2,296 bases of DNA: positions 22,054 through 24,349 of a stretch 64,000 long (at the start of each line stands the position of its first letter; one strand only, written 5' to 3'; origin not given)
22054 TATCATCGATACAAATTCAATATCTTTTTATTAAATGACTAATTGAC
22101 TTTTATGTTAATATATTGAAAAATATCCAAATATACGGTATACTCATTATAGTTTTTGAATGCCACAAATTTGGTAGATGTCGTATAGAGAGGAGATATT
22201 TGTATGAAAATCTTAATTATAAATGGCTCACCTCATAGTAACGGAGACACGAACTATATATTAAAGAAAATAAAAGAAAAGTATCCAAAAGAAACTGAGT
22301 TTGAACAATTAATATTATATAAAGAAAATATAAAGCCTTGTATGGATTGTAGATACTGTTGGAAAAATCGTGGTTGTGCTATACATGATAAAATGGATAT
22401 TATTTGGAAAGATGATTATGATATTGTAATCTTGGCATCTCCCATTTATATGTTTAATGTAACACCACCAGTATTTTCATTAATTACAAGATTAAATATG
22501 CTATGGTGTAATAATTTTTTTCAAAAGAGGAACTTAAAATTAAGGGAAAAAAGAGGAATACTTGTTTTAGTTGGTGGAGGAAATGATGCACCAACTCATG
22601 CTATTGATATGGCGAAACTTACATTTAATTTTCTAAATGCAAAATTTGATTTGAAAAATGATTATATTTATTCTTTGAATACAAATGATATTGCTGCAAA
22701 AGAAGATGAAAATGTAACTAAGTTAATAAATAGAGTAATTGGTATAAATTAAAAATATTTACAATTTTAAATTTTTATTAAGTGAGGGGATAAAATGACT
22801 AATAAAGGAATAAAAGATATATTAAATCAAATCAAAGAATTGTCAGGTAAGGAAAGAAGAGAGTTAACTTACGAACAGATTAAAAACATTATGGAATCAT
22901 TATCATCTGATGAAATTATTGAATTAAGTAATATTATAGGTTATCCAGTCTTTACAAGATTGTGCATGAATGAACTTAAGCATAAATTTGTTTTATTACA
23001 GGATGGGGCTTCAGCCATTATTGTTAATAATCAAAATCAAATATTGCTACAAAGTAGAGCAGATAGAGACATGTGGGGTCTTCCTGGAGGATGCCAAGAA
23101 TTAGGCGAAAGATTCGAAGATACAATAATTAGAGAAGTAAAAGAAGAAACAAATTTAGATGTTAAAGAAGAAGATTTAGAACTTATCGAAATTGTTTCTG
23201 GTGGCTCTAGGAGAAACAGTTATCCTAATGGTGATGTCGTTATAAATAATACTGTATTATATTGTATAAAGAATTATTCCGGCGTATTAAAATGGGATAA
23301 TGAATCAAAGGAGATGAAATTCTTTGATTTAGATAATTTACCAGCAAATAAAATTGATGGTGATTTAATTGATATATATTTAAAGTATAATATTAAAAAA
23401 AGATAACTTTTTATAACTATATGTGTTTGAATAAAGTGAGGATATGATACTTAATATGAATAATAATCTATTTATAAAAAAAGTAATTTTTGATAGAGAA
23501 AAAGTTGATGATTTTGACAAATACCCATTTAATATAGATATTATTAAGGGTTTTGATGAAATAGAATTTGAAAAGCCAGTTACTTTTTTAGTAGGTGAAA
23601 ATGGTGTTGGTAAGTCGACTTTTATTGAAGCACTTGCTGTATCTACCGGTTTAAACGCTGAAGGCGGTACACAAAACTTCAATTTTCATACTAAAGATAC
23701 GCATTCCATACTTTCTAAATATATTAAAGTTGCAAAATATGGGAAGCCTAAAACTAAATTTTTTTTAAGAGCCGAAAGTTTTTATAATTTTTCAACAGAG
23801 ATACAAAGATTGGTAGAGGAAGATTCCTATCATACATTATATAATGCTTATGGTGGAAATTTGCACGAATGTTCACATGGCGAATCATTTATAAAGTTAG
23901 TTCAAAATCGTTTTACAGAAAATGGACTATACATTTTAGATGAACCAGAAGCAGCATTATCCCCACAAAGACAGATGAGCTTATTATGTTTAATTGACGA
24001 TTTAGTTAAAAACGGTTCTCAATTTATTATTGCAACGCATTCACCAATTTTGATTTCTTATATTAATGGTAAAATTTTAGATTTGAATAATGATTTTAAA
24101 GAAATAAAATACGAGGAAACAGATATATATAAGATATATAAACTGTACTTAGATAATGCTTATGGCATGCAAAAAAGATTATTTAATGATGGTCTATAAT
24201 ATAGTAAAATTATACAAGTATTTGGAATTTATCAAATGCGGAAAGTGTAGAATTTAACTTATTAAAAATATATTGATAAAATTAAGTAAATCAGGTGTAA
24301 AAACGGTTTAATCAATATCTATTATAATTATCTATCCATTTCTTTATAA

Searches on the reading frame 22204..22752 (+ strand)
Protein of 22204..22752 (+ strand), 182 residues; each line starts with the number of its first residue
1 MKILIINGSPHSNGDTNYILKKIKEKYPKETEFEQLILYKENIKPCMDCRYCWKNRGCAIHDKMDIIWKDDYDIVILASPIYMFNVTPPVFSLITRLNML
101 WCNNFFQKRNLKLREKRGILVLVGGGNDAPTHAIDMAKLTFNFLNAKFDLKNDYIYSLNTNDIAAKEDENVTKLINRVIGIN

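Call 3: search_protein_families(library=pfam, proteins=[window:22204-22752:+], max_evalue=0.01)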
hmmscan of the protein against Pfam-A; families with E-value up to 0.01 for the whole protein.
window:22204-22752:+ (182 aa): 3 families
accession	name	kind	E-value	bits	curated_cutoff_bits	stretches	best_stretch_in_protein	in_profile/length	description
PF03358.20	FMN_red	-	4e-13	49.7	24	1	1-146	1-137/152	NADPH-dependent FMN reductase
PF02525.22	Flavodoxin_2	-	6.7e-07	29.6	27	1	1-138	1-155/198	Flavodoxin-like fold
PF12724.12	Flavodoxin_5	-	0.00029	21.6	27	0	66-133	38-93/145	Flavodoxin domain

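Call 80: find_encoding_contigs(protein=window:22204-22752:+, flank=10000, max_places=10)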
Protein window:22204-22752:+ (182 aa): no gene with exactly this product is on record in the collection.
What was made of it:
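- On Integrative element (prophage / ICE / genomic island): The downstream-gene look-up returned nothing (call 80).
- Tried and rejected: Empty-site test: the look-up of the downstream FMN-reductase product returned nothing (call 80).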

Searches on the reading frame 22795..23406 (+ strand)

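Call 3: search_protein_families(library=pfam, proteins=[window:22795-23406:+], max_evalue=0.01)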
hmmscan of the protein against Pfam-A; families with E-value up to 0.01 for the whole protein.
window:22795-23406:+ (203 aa): 2 families
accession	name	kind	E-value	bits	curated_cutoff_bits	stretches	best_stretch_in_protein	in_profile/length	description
PF00293.34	NUDIX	-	2.3e-15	57.2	21.1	1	69-186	3-125/134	NUDIX domain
PF14815.12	NUDIX_4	-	0.00063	19.9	35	1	74-125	3-55/113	NUDIX domain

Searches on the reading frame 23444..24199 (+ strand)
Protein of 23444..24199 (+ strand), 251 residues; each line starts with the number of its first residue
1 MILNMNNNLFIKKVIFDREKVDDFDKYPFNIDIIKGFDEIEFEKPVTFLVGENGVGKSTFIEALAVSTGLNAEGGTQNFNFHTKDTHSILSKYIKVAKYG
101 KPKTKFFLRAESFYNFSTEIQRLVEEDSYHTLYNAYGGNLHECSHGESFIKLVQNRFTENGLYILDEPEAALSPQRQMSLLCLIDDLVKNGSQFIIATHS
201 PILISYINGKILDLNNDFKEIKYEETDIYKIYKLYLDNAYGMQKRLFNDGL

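Call 3: search_protein_families(library=pfam, proteins=[window:23444-24199:+], max_evalue=0.01)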
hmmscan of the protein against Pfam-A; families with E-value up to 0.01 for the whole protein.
window:23444-24199:+ (251 aa): 11 families
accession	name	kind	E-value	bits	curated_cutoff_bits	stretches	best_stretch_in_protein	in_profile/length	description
PF13175.12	AAA_15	-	2.7e-17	63.9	32.1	2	155-204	324-374/374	AAA ATPase domain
PF13304.12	AAA_21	-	6.5e-16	59.7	27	2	161-205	260-304/304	AAA domain, putative AbiEii toxin, Type IV TA system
PF02463.25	SMC_N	-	7.3e-10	39.1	40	1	39-201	19-199/220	RecF/RecN/SMC N terminal domain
PF13476.12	AAA_23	-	1.1e-09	39.7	27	1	34-137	10-109/201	AAA domain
PF00005.33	ABC_tran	-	6e-06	27.3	25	1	45-169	12-136/137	ABC transporter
PF13555.12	AAA_29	-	7.7e-05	22.8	27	1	38-65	15-43/61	P-loop containing region of AAA domain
PF13401.12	AAA_22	-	0.0007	20.4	27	1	43-189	4-111/130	AAA domain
PF11398.14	DUF2813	-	0.0014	18.5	21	0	46-88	24-62/372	Protein of unknown function (DUF2813)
PF03193.22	RsgA_GTPase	-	0.0025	18.1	30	1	42-69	104-131/174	RsgA GTPase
PF00004.35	AAA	-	0.0035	18.2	21.2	0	48-96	2-41/131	ATPase family associated with various cellular activities (AAA)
PF01926.29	MMR_HSR1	-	0.0056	17.2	21.9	0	48-89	3-39/113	50S ribosome-binding GTPase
